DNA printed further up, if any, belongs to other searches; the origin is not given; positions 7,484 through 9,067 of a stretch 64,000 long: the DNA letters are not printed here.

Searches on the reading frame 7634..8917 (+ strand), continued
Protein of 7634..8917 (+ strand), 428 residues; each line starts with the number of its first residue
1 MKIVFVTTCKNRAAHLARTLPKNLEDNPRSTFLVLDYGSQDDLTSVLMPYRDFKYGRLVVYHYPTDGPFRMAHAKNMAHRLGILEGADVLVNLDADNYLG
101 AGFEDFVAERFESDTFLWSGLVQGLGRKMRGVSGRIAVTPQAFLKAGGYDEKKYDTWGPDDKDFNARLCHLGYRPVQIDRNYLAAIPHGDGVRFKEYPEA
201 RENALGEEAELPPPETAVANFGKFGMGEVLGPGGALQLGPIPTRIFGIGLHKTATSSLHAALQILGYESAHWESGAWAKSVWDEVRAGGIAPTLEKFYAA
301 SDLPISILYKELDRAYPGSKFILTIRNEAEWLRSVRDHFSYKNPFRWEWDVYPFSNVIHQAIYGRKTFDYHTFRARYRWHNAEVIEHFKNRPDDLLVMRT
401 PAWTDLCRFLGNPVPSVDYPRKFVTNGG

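Call 51: find_encoding_contigs(protein=P0015, flank=10000, max_places=1)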
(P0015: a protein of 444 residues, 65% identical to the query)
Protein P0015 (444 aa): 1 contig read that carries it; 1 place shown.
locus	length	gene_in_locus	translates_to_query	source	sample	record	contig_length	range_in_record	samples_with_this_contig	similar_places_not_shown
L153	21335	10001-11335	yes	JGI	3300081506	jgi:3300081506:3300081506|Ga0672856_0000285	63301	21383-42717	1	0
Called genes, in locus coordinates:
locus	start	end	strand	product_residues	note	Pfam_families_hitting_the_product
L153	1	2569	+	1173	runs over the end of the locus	-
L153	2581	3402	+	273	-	-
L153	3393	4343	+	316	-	-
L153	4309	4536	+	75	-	-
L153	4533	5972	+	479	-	-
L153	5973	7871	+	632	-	-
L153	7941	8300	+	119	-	-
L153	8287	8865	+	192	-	-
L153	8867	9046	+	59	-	-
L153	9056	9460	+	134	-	-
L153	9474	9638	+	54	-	-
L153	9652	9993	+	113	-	-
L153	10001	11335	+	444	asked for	PF02709:Glyco_transf_7C (weak), PF17784:Sulfotransfer_4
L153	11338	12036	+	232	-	-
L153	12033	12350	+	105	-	-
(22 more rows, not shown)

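Call 52: find_encoding_contigs(protein=P0063, flank=10000, max_places=1)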
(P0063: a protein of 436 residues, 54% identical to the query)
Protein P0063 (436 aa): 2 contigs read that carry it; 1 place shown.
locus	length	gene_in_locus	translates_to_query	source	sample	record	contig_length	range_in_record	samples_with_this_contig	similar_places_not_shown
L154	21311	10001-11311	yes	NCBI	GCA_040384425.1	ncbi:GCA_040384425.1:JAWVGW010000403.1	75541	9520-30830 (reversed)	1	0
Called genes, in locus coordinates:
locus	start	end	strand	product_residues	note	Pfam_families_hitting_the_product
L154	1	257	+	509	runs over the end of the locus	-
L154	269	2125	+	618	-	PF00535:Glycos_transf_2 (faint)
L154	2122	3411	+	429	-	PF02655:ATP-grasp_3 (weak), PF15632:ATPgrasp_Ter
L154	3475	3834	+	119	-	-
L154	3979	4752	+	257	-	-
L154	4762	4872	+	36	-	-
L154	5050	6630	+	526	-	-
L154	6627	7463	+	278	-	-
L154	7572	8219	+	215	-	-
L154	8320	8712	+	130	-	-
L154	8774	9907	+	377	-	-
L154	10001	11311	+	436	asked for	PF13469:Sulfotransfer_3 (faint), PF17784:Sulfotransfer_4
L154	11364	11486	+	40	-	-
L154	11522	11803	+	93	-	-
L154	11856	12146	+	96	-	-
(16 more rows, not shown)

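Call 53: find_encoding_contigs(protein=P0098, flank=10000, max_places=1)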
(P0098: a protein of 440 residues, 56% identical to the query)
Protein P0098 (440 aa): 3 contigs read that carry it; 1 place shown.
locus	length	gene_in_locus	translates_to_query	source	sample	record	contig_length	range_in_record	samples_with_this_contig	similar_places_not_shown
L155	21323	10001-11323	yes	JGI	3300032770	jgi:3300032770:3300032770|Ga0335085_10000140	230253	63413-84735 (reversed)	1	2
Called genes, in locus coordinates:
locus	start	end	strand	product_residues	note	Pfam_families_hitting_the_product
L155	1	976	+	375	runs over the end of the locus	-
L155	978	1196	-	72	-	-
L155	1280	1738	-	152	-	-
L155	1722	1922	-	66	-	-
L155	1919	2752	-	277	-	-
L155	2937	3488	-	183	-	PF06094:GGACT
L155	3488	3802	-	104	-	-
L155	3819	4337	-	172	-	-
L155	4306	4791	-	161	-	-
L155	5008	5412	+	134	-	-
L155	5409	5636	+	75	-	-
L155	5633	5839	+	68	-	-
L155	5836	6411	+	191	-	-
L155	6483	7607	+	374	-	-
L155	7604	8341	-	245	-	PF26809:Phage_T4_gp13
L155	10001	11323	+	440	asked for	PF17784:Sulfotransfer_4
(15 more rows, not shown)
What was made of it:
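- One jumbo-phage locus also carries an LPS-type GT9 gene (call 53). One of these carries T4-like baseplate genes and is likely a virulent jumbo phage (call 53).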

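Call 60: search_solved_structures(query=A1, max_evalue=1, show_alignments=0)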
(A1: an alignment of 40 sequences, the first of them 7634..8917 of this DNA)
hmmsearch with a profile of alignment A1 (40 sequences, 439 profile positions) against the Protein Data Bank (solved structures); distinct sequences matched with E-value up to 1: 26.
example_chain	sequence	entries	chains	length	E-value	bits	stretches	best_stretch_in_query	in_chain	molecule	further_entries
5tiz_A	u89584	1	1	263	3e-15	59.4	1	252-435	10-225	Sulfotransferase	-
9kf1_A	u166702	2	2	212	6.1e-15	58.3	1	250-432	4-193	Sulfotransferase family protein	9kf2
6b53_A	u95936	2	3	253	1.1e-14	57.4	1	250-436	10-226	Sulfotransferase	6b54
5tiv_A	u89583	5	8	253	1.3e-14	57.3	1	250-436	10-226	Sulfotransferase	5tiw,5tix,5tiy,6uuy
6b51_A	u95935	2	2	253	1.5e-14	57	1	250-436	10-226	Sulfotransferase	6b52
6b4x_A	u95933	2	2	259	4.2e-14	55.6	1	301-434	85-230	Sulfotransferase oxamniquine resistance protein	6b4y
6b4z_A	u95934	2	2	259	4.4e-14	55.5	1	301-434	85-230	Sulfotransferase oxamniquine resistance protein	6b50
4mua_A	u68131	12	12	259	4.4e-14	55.5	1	301-434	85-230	Sulfotransferase | Sulfotransferase oxamniquine resistance protein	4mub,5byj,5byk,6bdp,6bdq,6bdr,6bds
8y9p_A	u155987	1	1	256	3.3e-13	52.6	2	252-343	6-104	SgdX2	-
2z87_A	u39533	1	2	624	0.0071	18.6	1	139-177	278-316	Chondroitin synthase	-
2z86_A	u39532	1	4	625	0.0071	18.6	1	139-177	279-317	Chondroitin synthase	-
6qat_A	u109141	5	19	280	0.015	17.5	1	28-83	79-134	Serine/threonine-protein kinase ULK2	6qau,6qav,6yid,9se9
8p5g_A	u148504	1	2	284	0.38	12.9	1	29-83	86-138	Serine/threonine-protein kinase ULK1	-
6mnh_A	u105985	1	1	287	0.38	12.9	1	29-83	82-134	Serine/threonine-protein kinase ULK1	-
9f32_A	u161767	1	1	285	0.38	12.9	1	29-83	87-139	Serine/threonine-protein kinase ULK1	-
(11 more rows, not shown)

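Call 64: search_protein_representatives(protein=window:7634-8917:+)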
Query: 428 residues. Proteins with E-value up to 0.001 (for the whole library): 7107; up to 1e-10: 3029; up to 1e-30: 92. The best 150 are listed.
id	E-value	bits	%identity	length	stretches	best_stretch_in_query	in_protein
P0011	2.4e-194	662.7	68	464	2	2-242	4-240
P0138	1.0e-131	456.2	57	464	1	3-426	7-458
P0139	1.8e-128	445.5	52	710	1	3-425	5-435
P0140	5.0e-127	440.8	51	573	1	2-420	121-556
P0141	6.2e-127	440.5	54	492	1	2-426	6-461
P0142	2.9e-126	438.3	52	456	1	3-426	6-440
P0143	6.4e-126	437.1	54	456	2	128-425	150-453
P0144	1.6e-120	419.3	52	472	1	2-425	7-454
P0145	5.4e-118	411.0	52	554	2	125-426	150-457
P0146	9.6e-117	406.9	49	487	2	238-424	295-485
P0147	5.5e-111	387.9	49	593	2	126-423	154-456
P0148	6.1e-109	381.2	51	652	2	65-420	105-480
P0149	1.5e-105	370.0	51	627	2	122-422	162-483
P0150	7.1e-103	361.2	52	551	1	59-425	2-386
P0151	6.6e-102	358.0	49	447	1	1-422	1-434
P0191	1.5e-47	178.8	36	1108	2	243-421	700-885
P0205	2.1e-39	151.9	39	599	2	239-424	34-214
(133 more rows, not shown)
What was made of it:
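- Among 50%-identity representatives, 7,107 proteins reach E<=1e-3 and 92 reach E<=1e-30 (call 64).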

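Call 65: search_protein_families(library=pfam, alignment_id=A3, max_evalue=0.001)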
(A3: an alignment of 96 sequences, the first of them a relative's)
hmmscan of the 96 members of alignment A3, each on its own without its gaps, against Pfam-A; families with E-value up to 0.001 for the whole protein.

A. member 1, L084:33-587:+ (185 aa): 0 families

B. families by the number of members that match (of 96 scanned): 29 families (the first 25 are shown)
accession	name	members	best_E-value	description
PF01583.26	APS_kinase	4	2.3e-58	Adenylylsulphate kinase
PF13671.12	AAA_33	4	4.8e-08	AAA domain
PF13238.12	AAA_18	4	5.8e-06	AAA domain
PF13401.12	AAA_22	3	6.5e-05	AAA domain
PF13578.12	Methyltransf_24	2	1.7e-17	Methyltransferase domain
PF13614.12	AAA_31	2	0.0001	AAA domain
PF01656.29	CbiA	2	0.00011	CobQ/CobB/MinD/ParA nucleotide binding domain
PF03266.21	NTPase_1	2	0.00049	NTPase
PF20720.3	nSTAND3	2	0.00086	Novel STAND NTPase 3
PF04851.21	ResIII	1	7e-18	Type III restriction enzyme, res subunit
PF13619.11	KTSC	1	1.4e-16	KTSC domain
PF00145.23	DNA_methylase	1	5.1e-16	C-5 cytosine-specific DNA methylase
PF01832.25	Glucosaminidase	1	1e-14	Mannosyl-glycoprotein endo-beta-N-acetylglucosaminidase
PF05838.17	Glyco_hydro_108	1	1.7e-13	Glycosyl hydrolase 108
PF09374.15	PG_binding_3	1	3e-12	Predicted Peptidoglycan domain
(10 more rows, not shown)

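Call 76: search_protein_families(library=pfam, proteins=[L095:11239-12105:+, L092:11239-11769:+, L115:11990-12535:+, L115:9335-9988:+, L117:9394-9990:+, L117:13032-13448:+, L132:11569-12081:+, L095:12994-13833:+, L140:9988-10614:+, L117:12146-13015:+], max_evalue=0.01)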
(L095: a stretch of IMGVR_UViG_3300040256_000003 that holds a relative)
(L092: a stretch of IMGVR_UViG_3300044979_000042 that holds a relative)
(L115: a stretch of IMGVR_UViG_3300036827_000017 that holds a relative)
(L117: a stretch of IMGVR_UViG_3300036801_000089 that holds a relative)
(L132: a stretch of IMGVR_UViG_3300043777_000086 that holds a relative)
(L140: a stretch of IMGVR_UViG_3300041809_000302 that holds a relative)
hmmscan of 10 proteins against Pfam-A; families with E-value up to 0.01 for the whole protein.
L095:11239-12105:+ (289 aa): 13 families
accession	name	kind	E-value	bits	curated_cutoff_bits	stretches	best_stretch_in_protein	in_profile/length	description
PF01583.26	APS_kinase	-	1.7e-13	51.3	21.1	1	32-113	4-90/152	Adenylylsulphate kinase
PF13671.12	AAA_33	-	6e-07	30.3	27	1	33-112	2-85/143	AAA domain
PF13238.12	AAA_18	-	1.1e-05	26.4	29.4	1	33-63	1-30/128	AAA domain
PF01467.32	CTP_transf_like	-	5e-05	24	21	1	177-214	1-39/133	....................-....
PF06414.18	Zeta_toxin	-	0.00025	21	22.3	1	33-68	19-58/199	Zeta toxin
PF13521.12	AAA_28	-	0.00048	20.8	27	1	32-95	1-62/164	AAA domain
PF20720.3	nSTAND3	-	0.00087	19.5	27.2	1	31-59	18-46/155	Novel STAND NTPase 3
PF00005.33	ABC_tran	-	0.0015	19.6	25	1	31-67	12-45/137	ABC transporter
PF13191.12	AAA_16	-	0.0016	19.4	32.6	1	31-92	25-85/167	AAA ATPase domain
PF00004.35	AAA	-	0.002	19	21.2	1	33-65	1-35/131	ATPase family associated with various cellular activities (AAA)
PF13207.12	AAA_17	-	0.0022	18.7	27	1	36-71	1-37/136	AAA domain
PF01078.27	Mg_chelatase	-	0.0033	17.3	20.3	1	32-59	24-51/207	Magnesium chelatase, subunit ChlI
PF05496.18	RuvB_N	-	0.0037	17.5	27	1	27-55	30-58/159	Holliday junction DNA helicase RuvB P-loop domain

L092:11239-11769:+ (177 aa): 0 families

L115:11990-12535:+ (182 aa): 2 families
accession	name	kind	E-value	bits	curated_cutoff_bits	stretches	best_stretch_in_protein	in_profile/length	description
PF05711.17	TylF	-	2.6e-12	47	23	1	78-142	173-234/264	Macrocin-O-methyltransferase (TylF)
PF13578.12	Methyltransf_24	-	5.5e-12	46.9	26.3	1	26-136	2-104/105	Methyltransferase domain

L115:9335-9988:+ (218 aa): 0 families

L117:9394-9990:+ (199 aa): 0 families

L117:13032-13448:+ (139 aa): 1 family
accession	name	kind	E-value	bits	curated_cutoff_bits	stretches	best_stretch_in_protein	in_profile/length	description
PF00959.24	Phage_lysozyme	-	2.4e-09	38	22.3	1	13-127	3-116/125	Phage lysozyme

L132:11569-12081:+ (171 aa): 7 families
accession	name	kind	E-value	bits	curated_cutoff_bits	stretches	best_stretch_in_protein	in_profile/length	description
PF01583.26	APS_kinase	-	3e-56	190.1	21.1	1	1-146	3-150/152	Adenylylsulphate kinase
PF13671.12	AAA_33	-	4.8e-08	33.8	27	1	3-115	2-116/143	AAA domain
PF08433.16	KTI12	-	9.8e-08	32.3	22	1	3-114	4-116/271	Chromatin associated protein KTI12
PF13238.12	AAA_18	-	0.00041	21.2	29.4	1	3-56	1-44/128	AAA domain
PF01656.29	CbiA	-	0.0015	18.9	25.4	1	11-71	10-68/125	CobQ/CobB/MinD/ParA nucleotide binding domain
PF01591.24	6PF2K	-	0.0021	17.8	27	1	2-44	15-57/223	6-phosphofructo-2-kinase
PF16575.11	CLP1_P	-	0.0035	17.6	26.6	1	11-38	5-32/188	mRNA cleavage and polyadenylation factor CLP1 P-loop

L095:12994-13833:+ (280 aa): 1 family
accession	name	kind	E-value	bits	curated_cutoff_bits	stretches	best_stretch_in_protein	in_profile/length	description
PF12705.13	PDDEXK_1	-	0.0079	16.6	22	0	126-220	72-166/247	PD-(D/E)XK nuclease superfamily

L140:9988-10614:+ (209 aa): 1 family
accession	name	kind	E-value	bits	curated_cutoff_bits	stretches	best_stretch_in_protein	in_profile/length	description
PF13578.12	Methyltransf_24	-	1.7e-17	64.7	26.3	1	33-155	1-105/105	Methyltransferase domain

L117:12146-13015:+ (290 aa): 0 families
